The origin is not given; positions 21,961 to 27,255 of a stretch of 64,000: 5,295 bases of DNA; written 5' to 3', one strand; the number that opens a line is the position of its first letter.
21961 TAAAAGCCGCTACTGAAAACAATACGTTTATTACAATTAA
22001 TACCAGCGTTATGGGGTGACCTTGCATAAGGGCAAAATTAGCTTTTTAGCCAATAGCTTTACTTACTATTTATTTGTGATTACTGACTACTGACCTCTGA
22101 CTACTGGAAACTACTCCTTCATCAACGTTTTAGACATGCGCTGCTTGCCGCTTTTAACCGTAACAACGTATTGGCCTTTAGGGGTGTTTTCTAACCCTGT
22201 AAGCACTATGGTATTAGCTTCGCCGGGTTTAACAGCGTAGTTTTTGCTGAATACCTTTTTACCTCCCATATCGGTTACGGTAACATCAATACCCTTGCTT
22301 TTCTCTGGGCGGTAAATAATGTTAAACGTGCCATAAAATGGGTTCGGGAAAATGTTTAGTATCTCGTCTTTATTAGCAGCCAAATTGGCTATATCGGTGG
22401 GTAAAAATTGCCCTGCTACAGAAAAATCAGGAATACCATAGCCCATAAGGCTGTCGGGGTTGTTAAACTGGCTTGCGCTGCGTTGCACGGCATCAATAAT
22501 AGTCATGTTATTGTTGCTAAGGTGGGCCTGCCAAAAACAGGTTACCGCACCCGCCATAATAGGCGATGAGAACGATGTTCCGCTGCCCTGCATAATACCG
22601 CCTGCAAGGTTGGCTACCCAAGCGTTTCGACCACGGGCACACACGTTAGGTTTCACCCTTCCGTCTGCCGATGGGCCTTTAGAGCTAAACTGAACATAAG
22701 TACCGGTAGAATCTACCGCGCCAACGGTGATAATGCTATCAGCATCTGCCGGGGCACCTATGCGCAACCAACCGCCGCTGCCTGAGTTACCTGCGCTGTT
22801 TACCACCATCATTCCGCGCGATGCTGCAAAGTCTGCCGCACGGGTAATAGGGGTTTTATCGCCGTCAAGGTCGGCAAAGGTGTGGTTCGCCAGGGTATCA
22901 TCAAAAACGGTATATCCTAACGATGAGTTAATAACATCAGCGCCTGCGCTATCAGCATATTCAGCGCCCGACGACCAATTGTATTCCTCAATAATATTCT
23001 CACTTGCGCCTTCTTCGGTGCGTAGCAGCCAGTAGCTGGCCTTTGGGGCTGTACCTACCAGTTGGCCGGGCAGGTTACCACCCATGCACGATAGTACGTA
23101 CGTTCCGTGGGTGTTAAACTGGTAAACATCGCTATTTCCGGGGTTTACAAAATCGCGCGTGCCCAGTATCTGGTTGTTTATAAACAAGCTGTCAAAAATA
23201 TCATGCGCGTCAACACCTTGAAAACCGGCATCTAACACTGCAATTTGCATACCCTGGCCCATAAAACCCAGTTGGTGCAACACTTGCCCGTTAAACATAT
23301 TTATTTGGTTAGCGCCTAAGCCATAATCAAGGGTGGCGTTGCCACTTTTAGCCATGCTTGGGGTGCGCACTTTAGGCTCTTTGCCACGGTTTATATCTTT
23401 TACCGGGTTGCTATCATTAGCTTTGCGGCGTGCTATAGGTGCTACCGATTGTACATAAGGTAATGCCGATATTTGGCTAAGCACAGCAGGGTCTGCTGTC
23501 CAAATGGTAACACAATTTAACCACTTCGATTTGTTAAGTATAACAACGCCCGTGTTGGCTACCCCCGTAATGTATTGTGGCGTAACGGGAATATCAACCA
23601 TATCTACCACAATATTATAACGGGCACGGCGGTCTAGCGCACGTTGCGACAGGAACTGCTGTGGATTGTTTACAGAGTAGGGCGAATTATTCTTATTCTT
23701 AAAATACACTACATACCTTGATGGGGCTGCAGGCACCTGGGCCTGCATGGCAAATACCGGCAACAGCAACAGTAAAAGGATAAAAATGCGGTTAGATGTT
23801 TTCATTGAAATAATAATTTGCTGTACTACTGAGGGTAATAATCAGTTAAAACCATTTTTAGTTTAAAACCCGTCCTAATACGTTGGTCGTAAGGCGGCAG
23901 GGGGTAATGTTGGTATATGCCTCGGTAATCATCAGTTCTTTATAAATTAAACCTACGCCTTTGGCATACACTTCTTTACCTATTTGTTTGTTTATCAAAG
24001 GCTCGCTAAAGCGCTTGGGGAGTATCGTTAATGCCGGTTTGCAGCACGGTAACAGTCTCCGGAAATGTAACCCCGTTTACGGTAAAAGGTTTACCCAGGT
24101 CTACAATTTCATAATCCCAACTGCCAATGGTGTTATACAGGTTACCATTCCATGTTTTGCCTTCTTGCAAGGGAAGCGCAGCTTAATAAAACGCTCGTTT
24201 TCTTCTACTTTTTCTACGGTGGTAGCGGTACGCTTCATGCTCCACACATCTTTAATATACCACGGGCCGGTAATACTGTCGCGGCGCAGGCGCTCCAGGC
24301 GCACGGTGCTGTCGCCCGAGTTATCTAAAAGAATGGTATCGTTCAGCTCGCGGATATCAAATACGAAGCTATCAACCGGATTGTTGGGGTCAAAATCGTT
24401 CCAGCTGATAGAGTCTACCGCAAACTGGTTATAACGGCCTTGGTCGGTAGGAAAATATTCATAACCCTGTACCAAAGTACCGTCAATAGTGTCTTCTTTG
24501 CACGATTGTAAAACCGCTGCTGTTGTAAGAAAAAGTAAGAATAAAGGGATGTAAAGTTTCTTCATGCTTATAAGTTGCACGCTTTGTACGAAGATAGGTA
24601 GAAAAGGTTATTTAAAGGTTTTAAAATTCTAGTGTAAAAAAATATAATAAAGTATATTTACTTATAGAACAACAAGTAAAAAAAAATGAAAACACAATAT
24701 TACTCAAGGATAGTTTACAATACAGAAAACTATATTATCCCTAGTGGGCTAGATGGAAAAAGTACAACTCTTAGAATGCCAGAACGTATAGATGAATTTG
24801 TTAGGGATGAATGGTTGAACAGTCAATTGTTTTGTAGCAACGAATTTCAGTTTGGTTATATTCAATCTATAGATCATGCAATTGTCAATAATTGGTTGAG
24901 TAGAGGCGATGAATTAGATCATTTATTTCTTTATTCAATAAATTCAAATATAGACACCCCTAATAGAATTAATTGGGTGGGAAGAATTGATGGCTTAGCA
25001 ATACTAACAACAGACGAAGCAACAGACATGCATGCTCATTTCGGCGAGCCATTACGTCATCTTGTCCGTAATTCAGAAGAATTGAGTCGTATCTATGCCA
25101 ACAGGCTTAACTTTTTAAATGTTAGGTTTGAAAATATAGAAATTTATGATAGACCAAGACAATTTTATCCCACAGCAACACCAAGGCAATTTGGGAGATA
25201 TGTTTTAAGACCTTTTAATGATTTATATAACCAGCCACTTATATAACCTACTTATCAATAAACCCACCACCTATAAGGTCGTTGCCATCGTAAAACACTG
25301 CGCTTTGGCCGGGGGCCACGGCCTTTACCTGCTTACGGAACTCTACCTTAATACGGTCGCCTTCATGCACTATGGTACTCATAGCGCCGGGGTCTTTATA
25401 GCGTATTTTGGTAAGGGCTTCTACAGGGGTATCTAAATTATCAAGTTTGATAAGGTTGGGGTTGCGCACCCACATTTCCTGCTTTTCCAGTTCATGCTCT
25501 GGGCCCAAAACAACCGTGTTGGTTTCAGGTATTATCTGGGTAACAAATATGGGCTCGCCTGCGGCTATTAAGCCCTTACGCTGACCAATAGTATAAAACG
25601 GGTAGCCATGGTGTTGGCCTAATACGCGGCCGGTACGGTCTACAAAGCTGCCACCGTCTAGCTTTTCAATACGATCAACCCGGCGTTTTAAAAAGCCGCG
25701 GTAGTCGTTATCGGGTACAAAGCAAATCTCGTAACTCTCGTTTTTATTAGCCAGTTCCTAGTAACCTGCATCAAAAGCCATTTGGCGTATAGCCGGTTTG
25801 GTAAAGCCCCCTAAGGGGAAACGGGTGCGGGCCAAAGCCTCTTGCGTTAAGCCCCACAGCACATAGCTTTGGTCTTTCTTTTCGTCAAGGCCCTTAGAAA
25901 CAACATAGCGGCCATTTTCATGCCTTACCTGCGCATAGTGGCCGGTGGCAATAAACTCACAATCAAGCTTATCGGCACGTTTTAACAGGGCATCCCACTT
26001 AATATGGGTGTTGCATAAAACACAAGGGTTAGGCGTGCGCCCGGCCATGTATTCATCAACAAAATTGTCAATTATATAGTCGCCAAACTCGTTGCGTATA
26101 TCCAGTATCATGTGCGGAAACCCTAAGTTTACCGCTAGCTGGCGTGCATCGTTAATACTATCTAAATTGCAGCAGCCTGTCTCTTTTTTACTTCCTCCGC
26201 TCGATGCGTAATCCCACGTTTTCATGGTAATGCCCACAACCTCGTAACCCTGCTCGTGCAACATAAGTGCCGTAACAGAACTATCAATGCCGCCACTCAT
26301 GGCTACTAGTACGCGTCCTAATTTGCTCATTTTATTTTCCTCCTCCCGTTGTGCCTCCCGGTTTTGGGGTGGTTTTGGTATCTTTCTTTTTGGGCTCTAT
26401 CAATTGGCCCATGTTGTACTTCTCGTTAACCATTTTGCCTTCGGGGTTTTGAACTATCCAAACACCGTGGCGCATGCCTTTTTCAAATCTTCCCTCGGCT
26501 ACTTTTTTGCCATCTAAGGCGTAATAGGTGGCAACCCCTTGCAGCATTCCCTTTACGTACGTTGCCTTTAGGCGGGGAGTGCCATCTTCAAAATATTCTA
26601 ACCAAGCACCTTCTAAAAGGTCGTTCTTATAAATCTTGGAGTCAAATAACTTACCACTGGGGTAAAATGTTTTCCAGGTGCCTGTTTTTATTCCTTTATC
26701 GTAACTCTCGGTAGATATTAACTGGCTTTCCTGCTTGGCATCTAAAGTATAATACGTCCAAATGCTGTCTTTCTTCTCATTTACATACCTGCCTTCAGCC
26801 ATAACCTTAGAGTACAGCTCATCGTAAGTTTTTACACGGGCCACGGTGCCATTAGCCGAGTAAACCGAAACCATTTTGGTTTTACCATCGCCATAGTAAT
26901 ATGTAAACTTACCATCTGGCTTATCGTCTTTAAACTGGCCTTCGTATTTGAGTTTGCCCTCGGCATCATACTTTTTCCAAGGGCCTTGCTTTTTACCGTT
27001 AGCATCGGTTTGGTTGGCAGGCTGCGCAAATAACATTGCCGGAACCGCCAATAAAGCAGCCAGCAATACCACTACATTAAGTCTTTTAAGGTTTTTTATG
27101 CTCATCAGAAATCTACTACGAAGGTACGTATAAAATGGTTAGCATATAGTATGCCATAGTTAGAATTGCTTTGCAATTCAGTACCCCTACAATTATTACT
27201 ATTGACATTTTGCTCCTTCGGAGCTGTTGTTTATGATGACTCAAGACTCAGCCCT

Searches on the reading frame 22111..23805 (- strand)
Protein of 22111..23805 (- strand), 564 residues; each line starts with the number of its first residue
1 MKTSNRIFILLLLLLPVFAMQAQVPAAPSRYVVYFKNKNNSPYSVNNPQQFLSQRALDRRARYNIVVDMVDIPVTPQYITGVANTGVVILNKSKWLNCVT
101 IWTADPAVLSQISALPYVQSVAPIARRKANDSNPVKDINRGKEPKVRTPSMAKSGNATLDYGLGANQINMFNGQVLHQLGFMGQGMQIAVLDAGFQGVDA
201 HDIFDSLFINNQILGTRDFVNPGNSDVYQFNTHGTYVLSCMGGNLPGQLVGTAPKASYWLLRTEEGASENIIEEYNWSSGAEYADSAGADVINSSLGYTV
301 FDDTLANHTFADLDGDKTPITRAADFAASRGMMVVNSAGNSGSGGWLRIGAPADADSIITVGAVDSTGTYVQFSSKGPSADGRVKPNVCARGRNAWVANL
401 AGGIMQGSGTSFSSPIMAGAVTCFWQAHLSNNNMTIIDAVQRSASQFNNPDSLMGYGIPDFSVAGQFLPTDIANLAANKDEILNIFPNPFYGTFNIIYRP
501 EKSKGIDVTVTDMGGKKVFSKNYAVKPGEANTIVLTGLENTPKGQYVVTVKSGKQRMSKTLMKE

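Call 69: search_protein_families(library=pfam, proteins=[window:22111-23805:-], max_evalue=0.00001)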
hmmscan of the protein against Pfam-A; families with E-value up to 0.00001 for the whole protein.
window:22111-23805:- (564 aa): 2 families
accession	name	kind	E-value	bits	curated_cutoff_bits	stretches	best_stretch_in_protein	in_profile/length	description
PF00082.27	Peptidase_S8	-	3.1e-31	109.2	21.8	1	183-457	1-288/288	Subtilase family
PF18962.6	Por_Secre_tail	-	1.1e-08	35.7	27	1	485-560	1-72/75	Secretion system C-terminal sorting domain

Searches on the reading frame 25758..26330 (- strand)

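Call 69: search_protein_families(library=pfam, proteins=[window:25758-26330:-], max_evalue=0.00001)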
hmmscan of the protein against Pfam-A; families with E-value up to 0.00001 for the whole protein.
window:25758-26330:- (190 aa): 1 family
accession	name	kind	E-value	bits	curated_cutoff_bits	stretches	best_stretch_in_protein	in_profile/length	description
PF03054.22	tRNA_Me_trans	-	7.7e-63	212.2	20.6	1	6-188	2-184/202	tRNA methyl transferase HUP domain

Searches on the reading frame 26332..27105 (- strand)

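Call 69: search_protein_families(library=pfam, proteins=[window:26332-27105:-], max_evalue=0.00001)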
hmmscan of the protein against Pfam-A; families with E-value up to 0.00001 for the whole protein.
window:26332-27105:- (257 aa): 1 family
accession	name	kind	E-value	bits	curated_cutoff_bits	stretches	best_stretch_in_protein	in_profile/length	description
PF07661.19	MORN_2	-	3.6e-17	60.9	29.6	0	39-60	1-22/22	MORN repeat variant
